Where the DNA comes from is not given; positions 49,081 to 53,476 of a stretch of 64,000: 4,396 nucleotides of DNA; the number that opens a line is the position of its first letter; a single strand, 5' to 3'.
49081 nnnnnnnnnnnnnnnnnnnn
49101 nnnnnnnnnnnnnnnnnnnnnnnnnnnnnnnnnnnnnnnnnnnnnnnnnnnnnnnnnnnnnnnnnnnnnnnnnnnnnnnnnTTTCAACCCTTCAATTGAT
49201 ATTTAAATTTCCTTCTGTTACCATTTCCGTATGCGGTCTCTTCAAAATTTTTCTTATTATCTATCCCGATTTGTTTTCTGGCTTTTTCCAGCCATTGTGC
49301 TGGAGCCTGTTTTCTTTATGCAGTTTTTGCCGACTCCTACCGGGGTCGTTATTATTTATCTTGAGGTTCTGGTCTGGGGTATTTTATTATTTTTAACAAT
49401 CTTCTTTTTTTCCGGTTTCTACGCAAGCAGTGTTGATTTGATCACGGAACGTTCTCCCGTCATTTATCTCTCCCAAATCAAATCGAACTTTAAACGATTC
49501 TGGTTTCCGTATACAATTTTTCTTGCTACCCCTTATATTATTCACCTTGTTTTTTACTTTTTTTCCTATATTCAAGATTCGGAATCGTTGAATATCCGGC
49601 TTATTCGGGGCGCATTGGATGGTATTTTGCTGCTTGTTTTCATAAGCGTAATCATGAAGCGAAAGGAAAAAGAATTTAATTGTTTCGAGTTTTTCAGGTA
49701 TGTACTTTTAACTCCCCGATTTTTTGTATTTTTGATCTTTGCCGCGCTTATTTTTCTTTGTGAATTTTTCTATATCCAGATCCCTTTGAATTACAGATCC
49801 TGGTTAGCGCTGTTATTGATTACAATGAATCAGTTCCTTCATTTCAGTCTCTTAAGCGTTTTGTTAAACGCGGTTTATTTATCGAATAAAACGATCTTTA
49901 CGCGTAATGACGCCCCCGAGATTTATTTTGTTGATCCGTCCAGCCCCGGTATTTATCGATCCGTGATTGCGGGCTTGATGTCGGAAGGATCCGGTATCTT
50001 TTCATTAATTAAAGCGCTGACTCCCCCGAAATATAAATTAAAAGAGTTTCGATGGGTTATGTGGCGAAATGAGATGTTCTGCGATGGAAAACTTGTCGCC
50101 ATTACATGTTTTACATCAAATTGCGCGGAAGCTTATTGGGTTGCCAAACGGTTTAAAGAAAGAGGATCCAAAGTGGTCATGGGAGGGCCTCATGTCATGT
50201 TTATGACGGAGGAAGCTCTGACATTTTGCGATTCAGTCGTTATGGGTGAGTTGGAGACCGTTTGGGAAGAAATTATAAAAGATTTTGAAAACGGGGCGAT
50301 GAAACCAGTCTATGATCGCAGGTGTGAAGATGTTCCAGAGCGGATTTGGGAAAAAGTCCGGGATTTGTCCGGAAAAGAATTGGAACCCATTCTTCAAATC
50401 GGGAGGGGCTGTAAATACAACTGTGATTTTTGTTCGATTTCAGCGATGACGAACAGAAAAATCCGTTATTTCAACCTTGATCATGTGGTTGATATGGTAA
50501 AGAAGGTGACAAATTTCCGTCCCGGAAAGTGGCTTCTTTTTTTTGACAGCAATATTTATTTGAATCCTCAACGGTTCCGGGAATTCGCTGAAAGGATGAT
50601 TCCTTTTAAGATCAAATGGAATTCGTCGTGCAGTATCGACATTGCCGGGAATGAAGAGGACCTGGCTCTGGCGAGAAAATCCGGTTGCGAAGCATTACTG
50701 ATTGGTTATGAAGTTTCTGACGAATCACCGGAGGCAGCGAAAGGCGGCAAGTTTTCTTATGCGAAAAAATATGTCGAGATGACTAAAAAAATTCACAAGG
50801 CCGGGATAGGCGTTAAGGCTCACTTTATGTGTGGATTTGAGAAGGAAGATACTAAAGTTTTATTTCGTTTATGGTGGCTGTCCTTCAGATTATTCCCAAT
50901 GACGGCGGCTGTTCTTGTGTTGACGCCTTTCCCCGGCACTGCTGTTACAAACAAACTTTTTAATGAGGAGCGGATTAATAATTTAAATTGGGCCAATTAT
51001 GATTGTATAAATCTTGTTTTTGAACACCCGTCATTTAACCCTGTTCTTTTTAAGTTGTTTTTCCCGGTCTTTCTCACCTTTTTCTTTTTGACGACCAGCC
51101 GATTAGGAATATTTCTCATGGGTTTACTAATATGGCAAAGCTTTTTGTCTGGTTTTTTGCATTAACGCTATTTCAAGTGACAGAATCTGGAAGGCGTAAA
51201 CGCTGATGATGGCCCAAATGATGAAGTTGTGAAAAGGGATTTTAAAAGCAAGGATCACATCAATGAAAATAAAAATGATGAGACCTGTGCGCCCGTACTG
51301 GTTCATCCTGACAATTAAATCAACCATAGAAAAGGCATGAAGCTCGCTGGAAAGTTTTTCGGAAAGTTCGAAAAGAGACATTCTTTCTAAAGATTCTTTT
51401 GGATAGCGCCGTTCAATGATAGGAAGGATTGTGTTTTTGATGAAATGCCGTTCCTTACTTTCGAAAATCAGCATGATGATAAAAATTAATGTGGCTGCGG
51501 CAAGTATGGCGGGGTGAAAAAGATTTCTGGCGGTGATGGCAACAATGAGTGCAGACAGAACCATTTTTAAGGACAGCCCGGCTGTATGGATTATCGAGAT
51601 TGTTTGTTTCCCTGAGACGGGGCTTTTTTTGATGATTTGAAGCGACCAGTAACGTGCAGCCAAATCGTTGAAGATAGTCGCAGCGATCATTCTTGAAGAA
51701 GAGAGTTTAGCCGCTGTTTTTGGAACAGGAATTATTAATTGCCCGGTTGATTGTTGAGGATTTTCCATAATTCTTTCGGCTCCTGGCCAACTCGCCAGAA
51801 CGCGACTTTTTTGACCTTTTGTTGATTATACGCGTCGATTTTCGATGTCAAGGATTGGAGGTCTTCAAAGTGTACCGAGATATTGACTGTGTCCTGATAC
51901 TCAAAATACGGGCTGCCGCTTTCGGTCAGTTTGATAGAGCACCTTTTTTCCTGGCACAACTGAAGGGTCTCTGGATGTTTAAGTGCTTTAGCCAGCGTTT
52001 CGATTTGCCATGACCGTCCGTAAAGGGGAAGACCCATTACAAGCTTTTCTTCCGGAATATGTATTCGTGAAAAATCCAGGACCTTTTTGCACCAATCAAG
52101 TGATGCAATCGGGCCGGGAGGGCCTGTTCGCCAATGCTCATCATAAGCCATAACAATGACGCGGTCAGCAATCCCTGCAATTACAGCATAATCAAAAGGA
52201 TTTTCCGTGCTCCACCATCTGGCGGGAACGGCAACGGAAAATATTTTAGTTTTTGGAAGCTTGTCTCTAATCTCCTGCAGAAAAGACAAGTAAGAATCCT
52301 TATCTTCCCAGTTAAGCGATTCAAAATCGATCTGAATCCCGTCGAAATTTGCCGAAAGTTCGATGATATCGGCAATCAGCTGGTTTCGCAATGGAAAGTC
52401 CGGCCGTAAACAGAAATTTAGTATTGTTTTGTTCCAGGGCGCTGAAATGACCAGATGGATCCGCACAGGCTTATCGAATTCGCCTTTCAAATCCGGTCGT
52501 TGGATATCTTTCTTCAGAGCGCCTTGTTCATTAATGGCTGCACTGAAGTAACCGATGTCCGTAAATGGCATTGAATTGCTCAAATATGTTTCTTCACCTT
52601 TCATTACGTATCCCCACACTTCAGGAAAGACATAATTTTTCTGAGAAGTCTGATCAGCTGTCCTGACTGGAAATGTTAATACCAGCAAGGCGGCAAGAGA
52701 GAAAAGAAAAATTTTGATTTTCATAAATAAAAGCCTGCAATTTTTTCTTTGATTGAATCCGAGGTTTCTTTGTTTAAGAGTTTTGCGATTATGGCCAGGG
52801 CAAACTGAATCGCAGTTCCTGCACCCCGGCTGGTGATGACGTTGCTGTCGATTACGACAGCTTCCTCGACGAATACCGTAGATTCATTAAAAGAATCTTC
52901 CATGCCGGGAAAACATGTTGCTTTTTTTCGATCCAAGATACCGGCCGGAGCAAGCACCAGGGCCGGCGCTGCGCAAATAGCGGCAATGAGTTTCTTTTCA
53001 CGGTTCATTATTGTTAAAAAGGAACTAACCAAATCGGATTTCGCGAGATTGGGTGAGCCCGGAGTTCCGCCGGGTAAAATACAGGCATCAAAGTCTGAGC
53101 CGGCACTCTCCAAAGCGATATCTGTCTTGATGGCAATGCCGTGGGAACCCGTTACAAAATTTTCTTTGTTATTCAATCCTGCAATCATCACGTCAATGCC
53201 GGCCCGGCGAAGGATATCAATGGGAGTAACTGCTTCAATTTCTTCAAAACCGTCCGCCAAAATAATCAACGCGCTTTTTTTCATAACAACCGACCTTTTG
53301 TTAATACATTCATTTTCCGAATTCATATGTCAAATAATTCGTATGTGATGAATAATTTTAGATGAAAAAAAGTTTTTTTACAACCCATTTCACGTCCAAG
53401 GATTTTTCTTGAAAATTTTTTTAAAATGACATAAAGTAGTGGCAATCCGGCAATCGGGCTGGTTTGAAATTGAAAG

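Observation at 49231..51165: Radical SAM protein with a B12-binding-like domain embedded between polytopic membrane segments, sitting just after the trp operon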

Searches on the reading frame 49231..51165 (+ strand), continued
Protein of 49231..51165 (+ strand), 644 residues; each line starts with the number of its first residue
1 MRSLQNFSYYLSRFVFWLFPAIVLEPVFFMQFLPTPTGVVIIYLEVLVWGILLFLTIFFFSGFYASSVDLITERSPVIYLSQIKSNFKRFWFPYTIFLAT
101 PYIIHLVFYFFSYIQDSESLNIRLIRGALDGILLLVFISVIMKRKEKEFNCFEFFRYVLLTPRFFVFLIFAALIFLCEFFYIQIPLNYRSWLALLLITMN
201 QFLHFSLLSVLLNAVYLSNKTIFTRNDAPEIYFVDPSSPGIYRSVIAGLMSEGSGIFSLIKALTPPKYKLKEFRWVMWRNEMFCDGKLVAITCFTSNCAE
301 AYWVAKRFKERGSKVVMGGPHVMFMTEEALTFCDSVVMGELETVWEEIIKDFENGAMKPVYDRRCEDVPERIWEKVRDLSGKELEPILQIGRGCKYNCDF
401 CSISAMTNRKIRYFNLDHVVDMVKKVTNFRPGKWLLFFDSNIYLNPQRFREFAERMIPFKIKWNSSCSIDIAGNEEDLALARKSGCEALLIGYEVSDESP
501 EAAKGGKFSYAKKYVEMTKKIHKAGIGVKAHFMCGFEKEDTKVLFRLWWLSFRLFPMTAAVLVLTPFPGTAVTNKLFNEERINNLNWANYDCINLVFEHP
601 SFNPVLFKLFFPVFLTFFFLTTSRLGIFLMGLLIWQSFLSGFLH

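Call 89: find_encoding_contigs(protein=P0044, flank=8000, max_places=1)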
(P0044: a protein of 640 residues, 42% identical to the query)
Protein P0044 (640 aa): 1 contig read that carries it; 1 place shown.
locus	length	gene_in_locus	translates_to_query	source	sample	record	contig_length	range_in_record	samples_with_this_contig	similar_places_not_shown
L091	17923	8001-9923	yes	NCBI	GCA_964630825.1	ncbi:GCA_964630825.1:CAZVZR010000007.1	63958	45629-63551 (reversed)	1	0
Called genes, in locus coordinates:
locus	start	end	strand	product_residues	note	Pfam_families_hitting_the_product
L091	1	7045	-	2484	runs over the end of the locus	?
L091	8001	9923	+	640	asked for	PF02310:B12-binding, PF04055:Radical_SAM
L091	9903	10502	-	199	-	-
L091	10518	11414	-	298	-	PF00482:T2SSF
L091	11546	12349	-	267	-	PF00482:T2SSF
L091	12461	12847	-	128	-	-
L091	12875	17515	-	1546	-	-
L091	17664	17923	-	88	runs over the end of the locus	-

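Call 92: list_cluster_members(proteins=[window:49231-51162:+, window:51130-51768:-])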
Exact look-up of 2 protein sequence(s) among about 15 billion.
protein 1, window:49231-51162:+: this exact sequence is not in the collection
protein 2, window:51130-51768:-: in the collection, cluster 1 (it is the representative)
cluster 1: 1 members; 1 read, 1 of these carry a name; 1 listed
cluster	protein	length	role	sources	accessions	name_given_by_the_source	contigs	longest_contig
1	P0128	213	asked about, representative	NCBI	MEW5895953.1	MAG: hypothetical protein AB1650_09415 [Candidatus Omnitrophota bacterium]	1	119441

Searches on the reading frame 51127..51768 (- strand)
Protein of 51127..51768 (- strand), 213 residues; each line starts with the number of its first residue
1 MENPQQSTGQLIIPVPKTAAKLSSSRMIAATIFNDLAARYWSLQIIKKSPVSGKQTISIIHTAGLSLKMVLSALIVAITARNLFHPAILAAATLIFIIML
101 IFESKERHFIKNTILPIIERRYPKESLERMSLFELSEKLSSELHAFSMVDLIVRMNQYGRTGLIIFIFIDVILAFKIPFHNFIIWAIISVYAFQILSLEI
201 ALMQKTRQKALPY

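Call 3: search_protein_families(library=pfam, proteins=[window:51127-51768:-], max_evalue=0.01)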
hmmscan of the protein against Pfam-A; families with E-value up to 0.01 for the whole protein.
window:51127-51768:- (213 aa): 0 families

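Call 4: search_protein_families(library=ncbifam, proteins=[window:51127-51768:-], max_evalue=0.01)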
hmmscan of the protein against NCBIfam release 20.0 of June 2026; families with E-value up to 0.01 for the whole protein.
window:51127-51768:- (213 aa): 0 families

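Call 29: find_homologous_proteins(query=A3, max_evalue=0.001)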
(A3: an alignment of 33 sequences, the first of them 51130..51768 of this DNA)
Query A3 (33 sequences) (213 aa, profile of the alignment): 8 proteins with E <= 0.001 among 6280 candidates.
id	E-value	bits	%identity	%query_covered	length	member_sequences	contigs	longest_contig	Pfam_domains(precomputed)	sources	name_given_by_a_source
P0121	4.4e-49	185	21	40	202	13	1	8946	-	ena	-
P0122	7.6e-44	168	20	26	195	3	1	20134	-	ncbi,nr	ncbi:MAG: hypothetical protein KKF78_09335 [Candidatus Omnitrophica bacterium]|nr:hypothetical prote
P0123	1.2e-43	167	24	59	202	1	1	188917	-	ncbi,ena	ncbi:MAG: hypothetical protein WCO69_03455 [Candidatus Omnitrophota bacterium]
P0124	3.3e-43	166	-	-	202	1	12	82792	-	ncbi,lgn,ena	-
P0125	5.2e-36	143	24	65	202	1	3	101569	-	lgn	-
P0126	1.0e-30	125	-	-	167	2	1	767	-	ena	-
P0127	8.9e-30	122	-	-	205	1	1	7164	-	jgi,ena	-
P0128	3.9e-28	117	100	100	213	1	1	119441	-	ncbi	ncbi:MAG: hypothetical protein AB1650_09415 [Candidatus Omnitrophota bacterium]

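Call 31: search_protein_families(library=pfam, proteins=[window:51130-51768:-], max_evalue=10)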
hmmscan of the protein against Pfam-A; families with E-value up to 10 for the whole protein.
window:51130-51768:- (213 aa): 0 families

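Call 60: predict_structure(alignment_id=A5)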
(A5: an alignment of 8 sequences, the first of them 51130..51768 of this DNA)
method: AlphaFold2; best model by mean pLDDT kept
length: 213 residues; sequences in the alignment: 8
mean_pLDDT: 69.5   pTM: 0.55
mean pLDDT of the five models: 69.5, 69.4, 66.9, 64.2, 61.8
residues with pLDDT >= 90: 0; 70-90: 104; 50-70: 94; < 50: 15
segments of 3 or more residues with pLDDT < 50: 1-3, 14-19, 211-213
pLDDT, mean of each block of 10 residues (from residue 1): 50 47 67 78 82 65 61 66 74 77 81 84 82 84 81 71 61 65 63 61 65 49
secondary structure, 60 per line:
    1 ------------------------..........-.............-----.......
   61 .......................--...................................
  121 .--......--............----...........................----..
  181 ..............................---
elements in order: H25-34 H36-48 H54-83 H86-121 H124-129 H132-143 H148-174 H179-210

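Call 64: fold_search(model_id=the predicted structure, library=pdb)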
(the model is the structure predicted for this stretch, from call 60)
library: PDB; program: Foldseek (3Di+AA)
matches with E <= 10: 17; with E <= 0.001: 0
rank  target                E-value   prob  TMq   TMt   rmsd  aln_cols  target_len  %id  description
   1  6zjk_D                3.5e+00  0.08  0.19  0.14  13.0       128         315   15  Ribonucleotide reductase R2 subunit from Clostridium botulinum (released 2020-09-30)
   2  9a72_A                3.7e+00  0.11  0.24  0.19  23.4       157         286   19  Integrative model of YFMS-CHEW by crosslinking MS and deep learning (released 2024-09-18)
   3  2yfa_B                4.6e+00  0.10  0.24  0.22  22.3       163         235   12  X-ray structure of McpS ligand binding domain in complex with malate (released 2012-04-18)
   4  4cs7_A                4.8e+00  0.04  0.13  0.16  16.2       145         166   13  Crystal structure of the asymmetric human metapneumovirus M2-1 tetramer, form 1 (released 2014-05-28)
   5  8th8_K                5.7e+00  0.08  0.28  0.16  30.2       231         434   11  Linker domain of Nexin-dynein regulatory complex from Tetrahymena thermophila (released 2023-09-20)
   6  3ctw_B                6.3e+00  0.06  0.19  0.29  15.7       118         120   15  Crystal Structure of RcdA from Caulobacter crescentus CB15 (released 2009-07-14)
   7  6zvr_CB               6.3e+00  0.04  0.19  0.18  31.8       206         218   11  C11 symmetry: Bacterial Vipp1 and PspA are members of the ancient ESCRT-III membrane-remodeling superfamily. (released 2021-08-04)
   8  8fih_B                7.0e+00  0.13  0.24  0.44  12.8       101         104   15  Multi-state design of two-state switchable hinge proteins (released 2023-08-16)
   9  8dt0_A                7.4e+00  0.21  0.33  0.47  12.1       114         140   14  Scaffolding protein functional sites using deep learning (released 2022-08-10)
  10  8fih_A                7.4e+00  0.15  0.25  0.46  11.7        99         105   16  Multi-state design of two-state switchable hinge proteins (released 2023-08-16)
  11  9ria_C                7.8e+00  0.04  0.18  0.06   9.1       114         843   14  Cryo-EM structure of tomato NRC3-AVRcap1b complex (released 2025-07-23)
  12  2pms_C                8.2e+00  0.15  0.25  0.46   8.7       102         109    9  Crystal structure of the complex of human lactoferrin N-lobe and lactoferrin-binding domain of pneumococcal surface pr (released 2007-06-19)
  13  6z16_F                8.2e+00  0.13  0.21  0.46  10.2        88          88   24  Structure of the Mrp antiporter complex (released 2020-08-12)
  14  6djl_E                8.2e+00  0.03  0.20  0.19  21.9       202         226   15  Crystal structure of the Rab11 GEF SH3BP5 bound to nucleotide free Rab11A (released 2018-09-26)
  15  7pru_A                8.6e+00  0.03  0.19  0.08  15.4       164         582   12  Structure of CtAtm1 in the inward-facing partially occluded with cargo bound (released 2022-08-10)
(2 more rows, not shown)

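Call 79: search_protein_families(library=padloc, proteins=[window:51130-51768:-], max_evalue=0.01)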
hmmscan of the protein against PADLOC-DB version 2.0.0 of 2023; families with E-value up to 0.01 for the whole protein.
window:51130-51768:- (213 aa): 0 families

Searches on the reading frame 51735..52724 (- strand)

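Call 3: search_protein_families(library=pfam, proteins=[window:51735-52724:-], max_evalue=0.01)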
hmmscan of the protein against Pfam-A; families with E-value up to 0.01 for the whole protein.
window:51735-52724:- (329 aa): 1 family
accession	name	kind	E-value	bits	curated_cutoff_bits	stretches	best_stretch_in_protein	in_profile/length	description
PF00704.34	Glyco_hydro_18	-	1.2e-25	91.3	29.6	1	113-314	90-316/317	Glycosyl hydrolases family 18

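Call 4: search_protein_families(library=ncbifam, proteins=[window:51735-52724:-], max_evalue=0.01)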
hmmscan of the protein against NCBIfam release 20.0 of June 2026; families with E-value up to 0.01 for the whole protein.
window:51735-52724:- (329 aa): 1 family
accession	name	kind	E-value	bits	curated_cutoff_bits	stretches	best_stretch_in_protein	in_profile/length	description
NF052619.1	ChiD_Serratia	equivalog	0.0065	15.5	750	0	140-198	167-225/416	chitinase ChiD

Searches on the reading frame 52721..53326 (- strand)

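Call 3: search_protein_families(library=pfam, proteins=[window:52721-53326:-], max_evalue=0.01)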
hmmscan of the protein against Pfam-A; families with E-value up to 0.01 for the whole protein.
window:52721-53326:- (201 aa): 1 family
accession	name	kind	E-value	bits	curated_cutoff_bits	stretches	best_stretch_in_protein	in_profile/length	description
PF01965.30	DJ-1_PfpI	-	6.3e-44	150.1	26.6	1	17-181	1-164/165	DJ-1/PfpI family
